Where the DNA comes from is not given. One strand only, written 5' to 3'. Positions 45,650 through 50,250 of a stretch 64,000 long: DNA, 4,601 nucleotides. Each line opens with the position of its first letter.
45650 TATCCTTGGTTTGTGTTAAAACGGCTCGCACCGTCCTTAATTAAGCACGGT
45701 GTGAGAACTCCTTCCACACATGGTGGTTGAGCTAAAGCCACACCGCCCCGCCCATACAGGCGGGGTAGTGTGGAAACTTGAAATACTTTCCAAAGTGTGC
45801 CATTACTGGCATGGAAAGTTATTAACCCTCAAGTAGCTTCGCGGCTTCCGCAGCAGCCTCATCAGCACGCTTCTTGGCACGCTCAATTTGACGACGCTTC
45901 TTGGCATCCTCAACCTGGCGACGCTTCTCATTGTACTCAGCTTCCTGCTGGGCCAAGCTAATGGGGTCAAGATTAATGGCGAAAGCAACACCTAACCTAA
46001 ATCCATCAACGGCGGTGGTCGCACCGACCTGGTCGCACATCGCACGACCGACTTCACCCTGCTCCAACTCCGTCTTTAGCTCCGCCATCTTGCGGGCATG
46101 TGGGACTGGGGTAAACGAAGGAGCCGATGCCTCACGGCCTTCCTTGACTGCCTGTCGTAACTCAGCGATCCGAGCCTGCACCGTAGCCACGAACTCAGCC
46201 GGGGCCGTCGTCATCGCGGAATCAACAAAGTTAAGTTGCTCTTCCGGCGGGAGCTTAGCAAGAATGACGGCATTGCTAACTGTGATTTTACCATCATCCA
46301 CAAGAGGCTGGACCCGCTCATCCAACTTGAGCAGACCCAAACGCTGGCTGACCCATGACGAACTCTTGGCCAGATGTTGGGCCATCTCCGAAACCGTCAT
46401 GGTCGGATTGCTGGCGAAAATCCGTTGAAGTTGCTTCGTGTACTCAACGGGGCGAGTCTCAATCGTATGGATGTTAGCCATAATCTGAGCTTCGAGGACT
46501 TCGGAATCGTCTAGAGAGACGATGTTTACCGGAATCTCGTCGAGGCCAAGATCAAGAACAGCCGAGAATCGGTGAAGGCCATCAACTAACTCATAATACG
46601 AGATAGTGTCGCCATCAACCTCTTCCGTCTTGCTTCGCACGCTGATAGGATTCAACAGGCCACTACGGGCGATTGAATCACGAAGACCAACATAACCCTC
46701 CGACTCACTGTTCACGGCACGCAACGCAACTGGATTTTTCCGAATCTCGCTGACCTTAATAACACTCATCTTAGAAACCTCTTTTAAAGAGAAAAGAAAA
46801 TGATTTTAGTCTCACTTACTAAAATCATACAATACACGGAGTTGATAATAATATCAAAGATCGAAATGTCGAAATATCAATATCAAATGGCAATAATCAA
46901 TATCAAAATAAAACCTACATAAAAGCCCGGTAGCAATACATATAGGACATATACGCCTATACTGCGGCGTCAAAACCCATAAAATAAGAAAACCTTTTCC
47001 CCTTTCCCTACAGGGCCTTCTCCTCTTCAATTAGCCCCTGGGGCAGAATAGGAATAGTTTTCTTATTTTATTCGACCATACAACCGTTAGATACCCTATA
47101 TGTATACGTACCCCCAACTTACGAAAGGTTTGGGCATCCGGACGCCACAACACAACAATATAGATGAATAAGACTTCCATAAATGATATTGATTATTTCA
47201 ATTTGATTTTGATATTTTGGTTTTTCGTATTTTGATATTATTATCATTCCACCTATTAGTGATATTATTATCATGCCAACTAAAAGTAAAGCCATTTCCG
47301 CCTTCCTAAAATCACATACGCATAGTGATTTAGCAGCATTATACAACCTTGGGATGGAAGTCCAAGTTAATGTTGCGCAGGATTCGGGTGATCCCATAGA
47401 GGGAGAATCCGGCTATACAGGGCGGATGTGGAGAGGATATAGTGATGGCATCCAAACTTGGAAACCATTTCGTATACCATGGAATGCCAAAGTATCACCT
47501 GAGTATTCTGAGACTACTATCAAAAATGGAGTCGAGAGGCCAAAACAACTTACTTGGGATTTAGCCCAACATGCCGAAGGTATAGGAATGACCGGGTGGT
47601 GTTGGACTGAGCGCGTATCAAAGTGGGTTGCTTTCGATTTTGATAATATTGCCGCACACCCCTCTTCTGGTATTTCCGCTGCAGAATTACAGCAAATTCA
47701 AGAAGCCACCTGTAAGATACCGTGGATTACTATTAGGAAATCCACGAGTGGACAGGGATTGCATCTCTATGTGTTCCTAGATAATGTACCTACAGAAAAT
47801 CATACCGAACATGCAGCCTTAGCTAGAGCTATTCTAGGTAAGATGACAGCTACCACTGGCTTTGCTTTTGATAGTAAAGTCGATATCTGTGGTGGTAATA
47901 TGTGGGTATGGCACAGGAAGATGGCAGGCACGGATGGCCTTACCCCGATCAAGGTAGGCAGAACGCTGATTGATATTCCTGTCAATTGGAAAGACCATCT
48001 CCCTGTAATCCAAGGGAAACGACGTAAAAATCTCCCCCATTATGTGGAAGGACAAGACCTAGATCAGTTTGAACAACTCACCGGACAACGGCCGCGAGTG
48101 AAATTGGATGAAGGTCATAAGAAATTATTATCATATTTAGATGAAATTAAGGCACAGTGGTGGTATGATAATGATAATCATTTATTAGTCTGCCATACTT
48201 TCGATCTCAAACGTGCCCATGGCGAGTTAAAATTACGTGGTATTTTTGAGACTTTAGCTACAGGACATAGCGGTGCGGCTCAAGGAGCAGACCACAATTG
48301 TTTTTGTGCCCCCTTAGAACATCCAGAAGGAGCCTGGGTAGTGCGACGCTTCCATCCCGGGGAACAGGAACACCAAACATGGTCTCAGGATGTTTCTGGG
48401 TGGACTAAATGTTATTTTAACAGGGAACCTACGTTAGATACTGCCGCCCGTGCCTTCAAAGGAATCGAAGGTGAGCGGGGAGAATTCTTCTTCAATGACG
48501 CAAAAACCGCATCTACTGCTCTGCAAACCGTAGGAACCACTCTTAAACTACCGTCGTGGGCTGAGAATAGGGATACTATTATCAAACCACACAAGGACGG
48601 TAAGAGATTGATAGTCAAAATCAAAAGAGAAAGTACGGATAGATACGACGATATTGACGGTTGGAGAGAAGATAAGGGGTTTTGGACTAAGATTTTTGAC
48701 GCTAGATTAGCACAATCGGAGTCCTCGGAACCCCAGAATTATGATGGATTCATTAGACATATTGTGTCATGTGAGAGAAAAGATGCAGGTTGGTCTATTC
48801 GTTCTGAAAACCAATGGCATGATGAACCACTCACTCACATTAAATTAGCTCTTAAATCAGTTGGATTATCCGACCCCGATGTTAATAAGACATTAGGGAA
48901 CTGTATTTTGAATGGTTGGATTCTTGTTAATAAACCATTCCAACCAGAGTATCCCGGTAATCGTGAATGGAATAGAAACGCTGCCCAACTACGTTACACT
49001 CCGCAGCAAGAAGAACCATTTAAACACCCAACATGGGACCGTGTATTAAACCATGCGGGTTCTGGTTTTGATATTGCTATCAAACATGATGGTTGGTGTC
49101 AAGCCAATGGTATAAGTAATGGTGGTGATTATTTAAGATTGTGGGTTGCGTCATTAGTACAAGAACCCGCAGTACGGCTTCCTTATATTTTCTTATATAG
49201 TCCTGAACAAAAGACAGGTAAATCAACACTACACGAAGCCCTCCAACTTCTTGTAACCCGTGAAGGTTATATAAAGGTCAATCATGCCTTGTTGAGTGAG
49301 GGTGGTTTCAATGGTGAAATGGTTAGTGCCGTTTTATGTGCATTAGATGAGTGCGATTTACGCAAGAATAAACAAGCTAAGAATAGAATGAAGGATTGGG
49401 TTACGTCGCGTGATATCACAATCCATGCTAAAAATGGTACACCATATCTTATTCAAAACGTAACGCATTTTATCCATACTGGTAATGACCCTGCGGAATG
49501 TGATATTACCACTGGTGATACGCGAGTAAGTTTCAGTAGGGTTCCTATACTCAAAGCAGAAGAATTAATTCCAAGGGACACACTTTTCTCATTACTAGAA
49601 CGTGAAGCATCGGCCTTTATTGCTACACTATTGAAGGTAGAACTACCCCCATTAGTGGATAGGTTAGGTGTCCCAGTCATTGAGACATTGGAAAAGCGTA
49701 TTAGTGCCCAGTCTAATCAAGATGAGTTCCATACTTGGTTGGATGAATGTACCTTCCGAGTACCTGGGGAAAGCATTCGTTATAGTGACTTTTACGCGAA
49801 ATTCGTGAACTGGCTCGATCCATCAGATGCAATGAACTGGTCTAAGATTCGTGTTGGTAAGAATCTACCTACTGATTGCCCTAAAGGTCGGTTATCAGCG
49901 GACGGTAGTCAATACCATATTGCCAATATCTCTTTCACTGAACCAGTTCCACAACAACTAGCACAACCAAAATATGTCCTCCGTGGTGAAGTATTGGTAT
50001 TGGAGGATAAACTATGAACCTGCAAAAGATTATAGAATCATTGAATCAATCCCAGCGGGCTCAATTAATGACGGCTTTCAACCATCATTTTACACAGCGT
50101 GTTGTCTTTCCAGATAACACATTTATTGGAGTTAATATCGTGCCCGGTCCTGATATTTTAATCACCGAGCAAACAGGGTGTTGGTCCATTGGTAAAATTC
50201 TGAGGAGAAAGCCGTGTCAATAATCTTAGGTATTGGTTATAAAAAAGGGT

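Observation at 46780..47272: Origin-like iteron architecture between parB-like and primase-helicase genes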

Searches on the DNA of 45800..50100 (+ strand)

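Call 10: search_dna_similar(query=window:45800-50100:+, collection=phages, mode=near, max_rows=20)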
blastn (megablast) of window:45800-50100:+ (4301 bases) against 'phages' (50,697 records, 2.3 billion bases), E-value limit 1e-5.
No match.

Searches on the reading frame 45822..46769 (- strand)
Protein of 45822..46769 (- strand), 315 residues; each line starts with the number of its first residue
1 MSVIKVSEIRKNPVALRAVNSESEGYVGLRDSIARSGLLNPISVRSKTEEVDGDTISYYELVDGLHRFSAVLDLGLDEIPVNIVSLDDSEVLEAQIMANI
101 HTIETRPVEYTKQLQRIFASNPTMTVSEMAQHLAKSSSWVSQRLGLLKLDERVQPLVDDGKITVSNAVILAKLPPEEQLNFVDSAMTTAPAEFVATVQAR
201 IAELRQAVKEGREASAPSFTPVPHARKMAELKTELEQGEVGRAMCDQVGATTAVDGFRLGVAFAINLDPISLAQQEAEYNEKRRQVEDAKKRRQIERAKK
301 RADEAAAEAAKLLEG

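Call 9: search_protein_families(library=pfam, proteins=[window:45822-46769:-], max_evalue=0.01)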
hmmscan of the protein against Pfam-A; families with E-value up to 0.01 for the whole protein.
window:45822-46769:- (315 aa): 4 families
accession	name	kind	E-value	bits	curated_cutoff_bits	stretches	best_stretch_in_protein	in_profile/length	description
PF17762.8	HTH_ParB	-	1.7e-11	44.6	22.6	1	106-187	4-85/102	ParB HTH domain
PF02195.25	ParB_N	-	8.6e-11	42.2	26.3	1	3-101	5-95/95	ParB N-terminal domain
PF25146.1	GH3_N_vert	-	0.00085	19.7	34.1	1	212-243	12-42/68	Vertebrate GH3, N-terminal domain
PF08535.16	KorB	-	0.0014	19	22.3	1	124-162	4-42/89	KorB domain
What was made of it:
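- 45822..46769 (-): Orphan ParB/Noc-like protein ('ParB#1'). It has GLHRFSA (the GxxRxxA form) but no ENLQR box. Its recognition helix is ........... Pfam ParB_N 8.6e-11 and HTH_ParB 1.7e-11 (call 9).
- Checked: 45822-46769(-) has ParB_N and HTH_ParB domains (call 9).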

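Call 11: search_protein_families(library=phrogs, proteins=[window:45822-46769:-], max_evalue=0.001)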
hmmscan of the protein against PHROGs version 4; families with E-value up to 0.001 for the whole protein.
window:45822-46769:- (315 aa): 15 families
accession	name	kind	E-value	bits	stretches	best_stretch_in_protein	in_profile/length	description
phrog_4715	-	DNA, RNA and nucleotide metabolism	2.8e-25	89.8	1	4-279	150-447/630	ParB-like partition protein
phrog_3264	-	DNA, RNA and nucleotide metabolism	2.7e-21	77.6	1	4-210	52-224/337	ParB-like partition protein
phrog_1033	-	DNA, RNA and nucleotide metabolism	1.1e-16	62.6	1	29-300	61-296/334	ParB-like partition protein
phrog_6218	-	DNA, RNA and nucleotide metabolism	1.8e-13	51.5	1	3-213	7-209/506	ParB-like partition protein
phrog_3951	-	unknown function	9.8e-08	32.8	1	26-145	44-161/301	-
phrog_8071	-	DNA, RNA and nucleotide metabolism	3.1e-07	31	1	4-128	10-120/389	ParB-like partition protein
phrog_18726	-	unknown function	3.3e-07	30.4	1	59-186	68-213/572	-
phrog_21912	-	DNA, RNA and nucleotide metabolism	2.8e-06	28.3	1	22-84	50-111/153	DNA binding protein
phrog_723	-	DNA, RNA and nucleotide metabolism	4.2e-06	27.7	1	20-91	27-94/223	ParB-like partition protein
phrog_12047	-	DNA, RNA and nucleotide metabolism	9.8e-06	26.3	1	29-120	24-108/301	ParB-like partition nuclease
phrog_26387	-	DNA, RNA and nucleotide metabolism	3.8e-05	24.2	1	2-86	11-87/252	ParB-like partition nuclease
phrog_498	-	other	0.00016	21.3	1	4-94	38-118/633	DNA methyltransferase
phrog_17439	-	unknown function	0.00025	21.6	0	23-84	37-91/240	-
phrog_620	-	DNA, RNA and nucleotide metabolism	0.00037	21.6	0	22-99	28-95/217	ParB-like partition protein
phrog_1583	-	unknown function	0.0009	19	0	30-141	56-176/417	-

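Call 13: find_related_loci(query=window:45822-46769:-, collection=viral_contigs, flank=6000)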
Query window:45822-46769:- (315 aa) in viral_contigs; peptide patterns used: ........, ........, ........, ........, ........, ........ (x = any residue, [..] = any of these).
39 stretches matched a pattern; 30 encode a relative of the query (tblastn E <= 1e-3); 30 distinct loci.
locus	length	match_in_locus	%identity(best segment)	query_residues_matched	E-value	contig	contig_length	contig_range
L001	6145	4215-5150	62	1-312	9e-126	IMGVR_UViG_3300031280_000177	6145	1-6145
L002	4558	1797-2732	62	1-312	6e-127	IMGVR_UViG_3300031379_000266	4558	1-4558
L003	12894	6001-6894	59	3-300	1e-116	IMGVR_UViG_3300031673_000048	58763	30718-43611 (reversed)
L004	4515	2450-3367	49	1-308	3e-96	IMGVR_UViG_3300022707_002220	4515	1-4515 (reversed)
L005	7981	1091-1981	50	4-302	2e-94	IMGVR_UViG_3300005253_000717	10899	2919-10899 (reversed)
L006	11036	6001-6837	53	1-282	8e-94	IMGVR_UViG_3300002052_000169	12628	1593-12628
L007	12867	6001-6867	50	1-292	7e-92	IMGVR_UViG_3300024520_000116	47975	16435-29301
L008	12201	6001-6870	50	6-297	8e-92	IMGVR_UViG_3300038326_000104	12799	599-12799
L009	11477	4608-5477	50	6-297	8e-92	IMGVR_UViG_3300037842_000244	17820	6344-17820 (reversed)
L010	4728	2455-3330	49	4-298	8e-91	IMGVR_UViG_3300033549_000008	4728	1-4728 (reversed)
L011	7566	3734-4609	48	1-293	1e-89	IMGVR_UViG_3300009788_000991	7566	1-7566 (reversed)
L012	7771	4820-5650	51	1-278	4e-89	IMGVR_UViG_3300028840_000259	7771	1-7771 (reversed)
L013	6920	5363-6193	51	1-278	4e-89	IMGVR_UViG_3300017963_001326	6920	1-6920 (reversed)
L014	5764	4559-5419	49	6-291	2e-89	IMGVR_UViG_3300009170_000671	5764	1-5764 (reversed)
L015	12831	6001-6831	49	1-278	2e-88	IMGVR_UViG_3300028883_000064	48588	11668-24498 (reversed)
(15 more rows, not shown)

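Call 22: search_dna_similar(query=window:45822-46769:-, collection=phages, mode=protein, max_rows=25)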
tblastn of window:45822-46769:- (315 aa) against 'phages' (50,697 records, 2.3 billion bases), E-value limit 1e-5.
Records with a match: 22; places in all: 24; records where one place covers at least 80% of the query: 0.
Best place of each record, by identity: <60% 22.
By first word of the organism name: Bacteriophage 8; Listeria 4; Staphylococcus 2; Aphanizomenon 2; Acinetobacter 2; Planktothrix 1; Variovorax 1; Hydrogenophilus 1; Acidovorax 1.
By host as written in the record: - 11; Listeria monocytogenes 4; Staphylococcus aureus 2; Aphanizomenon flos-aquae 1; Planktothrix agardhii 1; Variovorax sp. ZS18.2.2 1; Hydrogenophilus thermoluteolus 1; Acidovorax valerianellae GBBC 3043 1.
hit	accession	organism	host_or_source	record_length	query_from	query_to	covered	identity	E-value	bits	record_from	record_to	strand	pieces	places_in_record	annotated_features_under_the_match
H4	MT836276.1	Bacteriophage sp.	human fecal samples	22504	4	219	69%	28.6%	1e-11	71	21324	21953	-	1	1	record has no annotation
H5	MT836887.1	Bacteriophage sp.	human fecal samples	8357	2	209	66%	27.9%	2e-10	67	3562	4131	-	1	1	record has no annotation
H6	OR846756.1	Listeria phage LM 4-11-1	Listeria monocytogenes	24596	31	178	47%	36.2%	1e-12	74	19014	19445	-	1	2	record has no annotation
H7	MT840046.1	Bacteriophage sp.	human fecal samples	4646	29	220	61%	27.6%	4e-13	76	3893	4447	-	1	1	record has no annotation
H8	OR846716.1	Listeria phage LM 4-11-1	Listeria monocytogenes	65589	31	178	47%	35.5%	4e-12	73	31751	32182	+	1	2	record has no annotation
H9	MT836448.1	Bacteriophage sp.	human fecal samples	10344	2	167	53%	31.3%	2e-12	73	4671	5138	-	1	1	record has no annotation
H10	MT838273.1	Bacteriophage sp.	human fecal samples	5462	1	178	57%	29.2%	4e-12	73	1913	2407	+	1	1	record has no annotation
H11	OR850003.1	Staphylococcus phage SA 1298 Kay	Staphylococcus aureus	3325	29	186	50%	31.6%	2e-9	64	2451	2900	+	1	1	record has no annotation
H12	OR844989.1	Staphylococcus phage SA 1306 Kay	Staphylococcus aureus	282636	29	186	50%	31.6%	2e-9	64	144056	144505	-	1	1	record has no annotation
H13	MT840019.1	Bacteriophage sp.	human fecal samples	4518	6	178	55%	28.8%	2e-8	61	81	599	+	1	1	record has no annotation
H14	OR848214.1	Listeria phage LM 4-14-1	Listeria monocytogenes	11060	4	173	54%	28.2%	3e-11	70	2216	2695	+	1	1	record has no annotation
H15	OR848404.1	Listeria phage LM 4-14-1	Listeria monocytogenes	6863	4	173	54%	28.2%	5e-11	69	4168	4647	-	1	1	record has no annotation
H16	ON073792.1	Aphanizomenon phage Yong-DA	Aphanizomenon flos-aquae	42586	29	186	50%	29.2%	8e-8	60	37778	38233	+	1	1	ParB family protein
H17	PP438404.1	Aphanizomenon phage Afl-JY11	Aphanizomenon flos-aquae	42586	29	186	50%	29.2%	8e-8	60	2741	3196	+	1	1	hypothetical protein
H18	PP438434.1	Planktothrix phage Pag-JY44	Planktothrix agardhii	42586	29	186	50%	29.2%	8e-8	60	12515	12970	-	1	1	hypothetical protein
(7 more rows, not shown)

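Call 25: find_related_loci(query=window:45822-46769:-, collection=genome_contigs, flank=8000)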
Query window:45822-46769:- (315 aa) in genome_contigs; peptide patterns used: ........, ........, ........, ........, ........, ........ (x = any residue, [..] = any of these).
160 stretches matched a pattern; 1 encode a relative of the query (tblastn E <= 1e-3); 1 distinct loci.
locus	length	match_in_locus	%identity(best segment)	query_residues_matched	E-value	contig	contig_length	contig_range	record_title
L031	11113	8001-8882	47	1-295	5e-87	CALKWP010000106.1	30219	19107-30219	MAG TPA_asm: uncultured Methanomassiliicoccales archaeon isolate SRR6007446_bin.11_CONCOCT_v1.1_MAG genome assembly, con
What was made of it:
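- Only one relative was found among 185,579 species genomes, and it sits in a mis-binned metagenome-assembled genome (call 25).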

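Call 27: search_solved_structures(query=window:45822-46769:-, max_evalue=0.01)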
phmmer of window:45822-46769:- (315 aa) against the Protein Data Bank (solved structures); distinct sequences matched with E-value up to 0.01: 12.
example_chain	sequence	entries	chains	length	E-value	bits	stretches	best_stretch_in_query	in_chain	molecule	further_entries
1vz0_A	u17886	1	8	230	3.4e-16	62.7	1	6-182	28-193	Chromosome-partitioning protein Spo0J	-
6sdk_A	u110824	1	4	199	6.2e-13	52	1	3-176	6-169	Stage 0 sporulation protein J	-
6t1f_A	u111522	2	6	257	3.5e-12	49.6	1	9-172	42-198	Chromosome-partitioning protein ParB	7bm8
7ol9_A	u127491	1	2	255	2.5e-11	46.8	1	26-182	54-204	Nucleoid occlusion protein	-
7ng0_A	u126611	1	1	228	1.2e-10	44.5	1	34-184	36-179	Nucleoid occlusion protein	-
7nfu_A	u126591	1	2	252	1.5e-10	44.2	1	33-184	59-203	Nucleoid occlusion protein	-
7o0n_A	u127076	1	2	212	4.9e-09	39.2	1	24-180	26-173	ParB family protein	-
7bnr_A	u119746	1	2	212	5.9e-09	39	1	23-180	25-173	ParB family protein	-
7bnk_A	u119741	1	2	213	9.5e-09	38.3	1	24-180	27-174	ParB family protein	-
4umk_A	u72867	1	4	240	3.1e-08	36.6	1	5-184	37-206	PROBABLE CHROMOSOME-PARTITIONING PROTEIN PARB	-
8qa8_A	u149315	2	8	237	0.00059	22.6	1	29-183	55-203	Transcriptional repressor protein KorB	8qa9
6y93_A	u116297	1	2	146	0.0019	20.9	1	95-183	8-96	Nucleoid occlusion protein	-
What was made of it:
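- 45822..46769 (-): PDB Spo0J 1vz0 3.4e-16, plus Noc and KorB (call 27).
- A ParB-family HTH protein is encoded next to palindromic sites in its own upstream region (calls 9, 27).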

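Call 51: find_related_loci(query=window:45822-46769:-, collection=metagenome_contigs, flank=6000)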
Query window:45822-46769:- (315 aa) in metagenome_contigs; peptide patterns used: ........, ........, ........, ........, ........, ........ (x = any residue, [..] = any of these).
220 stretches matched a pattern; 38 encode a relative of the query (tblastn E <= 1e-3); 38 distinct loci.
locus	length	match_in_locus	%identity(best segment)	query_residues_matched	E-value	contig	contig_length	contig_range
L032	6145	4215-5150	62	1-312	8e-126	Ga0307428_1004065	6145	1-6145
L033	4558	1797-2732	62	1-312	5e-127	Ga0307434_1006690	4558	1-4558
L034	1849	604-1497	49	4-302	3e-101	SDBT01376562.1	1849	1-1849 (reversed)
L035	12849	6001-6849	52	1-284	4e-95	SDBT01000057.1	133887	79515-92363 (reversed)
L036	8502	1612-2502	50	4-302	2e-94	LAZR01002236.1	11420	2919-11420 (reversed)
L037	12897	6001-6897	50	1-300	8e-94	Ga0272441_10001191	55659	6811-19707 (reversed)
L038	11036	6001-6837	53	1-282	7e-94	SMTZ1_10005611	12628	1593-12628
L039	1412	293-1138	51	1-283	4e-100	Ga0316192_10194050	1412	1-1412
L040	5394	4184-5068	50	1-297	1e-92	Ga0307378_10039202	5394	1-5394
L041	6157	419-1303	50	1-297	2e-92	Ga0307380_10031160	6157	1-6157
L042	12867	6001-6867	50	1-292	6e-92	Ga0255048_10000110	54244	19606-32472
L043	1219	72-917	51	1-284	2e-99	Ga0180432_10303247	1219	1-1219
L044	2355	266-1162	47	6-305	5e-94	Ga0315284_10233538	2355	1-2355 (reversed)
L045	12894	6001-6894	59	3-300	1e-116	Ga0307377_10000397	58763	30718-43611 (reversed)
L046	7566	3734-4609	48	1-293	1e-89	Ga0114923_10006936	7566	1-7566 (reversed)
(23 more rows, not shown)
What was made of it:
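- Tried and rejected: Relatives come from sediment and hypersaline metagenomes (call 51), so the host is left open.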

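Call 52: find_encoding_contigs(protein=window:45822-46769:-, flank=10000, max_places=5)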
Protein window:45822-46769:- (315 aa): 5 contigs read that carry it; 1 place shown.
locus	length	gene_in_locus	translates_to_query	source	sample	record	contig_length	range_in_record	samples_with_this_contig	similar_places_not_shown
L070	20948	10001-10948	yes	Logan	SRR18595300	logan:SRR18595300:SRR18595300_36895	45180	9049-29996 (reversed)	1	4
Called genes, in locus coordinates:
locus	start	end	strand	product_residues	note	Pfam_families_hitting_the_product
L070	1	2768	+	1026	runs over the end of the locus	-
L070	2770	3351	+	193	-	-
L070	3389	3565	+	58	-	-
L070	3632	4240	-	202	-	PF00929:RNase_T (weak)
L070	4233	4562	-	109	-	PF09834:DUF2061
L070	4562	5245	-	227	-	PF02086:MethyltransfD12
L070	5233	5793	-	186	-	-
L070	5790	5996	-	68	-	-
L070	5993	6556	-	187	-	-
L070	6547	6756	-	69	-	-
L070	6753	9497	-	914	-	PF19263:DUF5906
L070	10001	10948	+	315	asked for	PF02195:ParB_N, PF17762:HTH_ParB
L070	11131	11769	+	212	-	-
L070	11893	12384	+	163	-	-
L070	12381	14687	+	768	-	PF14890:Intein_splicing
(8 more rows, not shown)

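Call 56: search_protein_families(library=ncbifam, proteins=[window:45822-46769:-], max_evalue=0.01)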
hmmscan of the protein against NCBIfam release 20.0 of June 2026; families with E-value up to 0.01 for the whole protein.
window:45822-46769:- (315 aa): 3 families
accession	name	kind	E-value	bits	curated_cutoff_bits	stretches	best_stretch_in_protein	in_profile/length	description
TIGR04285.1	nucleoid_noc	exception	9.8e-23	80.8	315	1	3-205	4-195/255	nucleoid occlusion protein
TIGR00180.1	parB_part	domain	2.2e-22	79.7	58.45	1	2-177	6-176/186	ParB/RepB/Spo0J family partition protein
TIGR03734.1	PRTRC_parB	hypoth_equivalog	9e-18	64.1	278.6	1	27-207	18-192/555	PRTRC system ParB family protein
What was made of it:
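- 45822..46769 (-): NCBIfam parB_part 79.7 bits, above its cutoff (call 56).
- On ParABS partition centromere (parS): ParB_N plus HTH_ParB domains, and TIGR00180 above its cutoff (calls 9, 56).
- Closest known: KorB and its OB operators on plasmid RK2. Different: The Noc model score (80.8 bits) is far below its cutoff of 315 (call 56).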

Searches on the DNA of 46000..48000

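Call 6: search_rna_families(source=window, start=46000, end=48000, threshold=evalue, max_evalue=1)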
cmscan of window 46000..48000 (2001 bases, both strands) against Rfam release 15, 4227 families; matches with E-value up to 1: 0.
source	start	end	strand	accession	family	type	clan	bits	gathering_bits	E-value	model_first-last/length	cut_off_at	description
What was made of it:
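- No Rfam family matches, even at E-values up to 1 (call 6).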
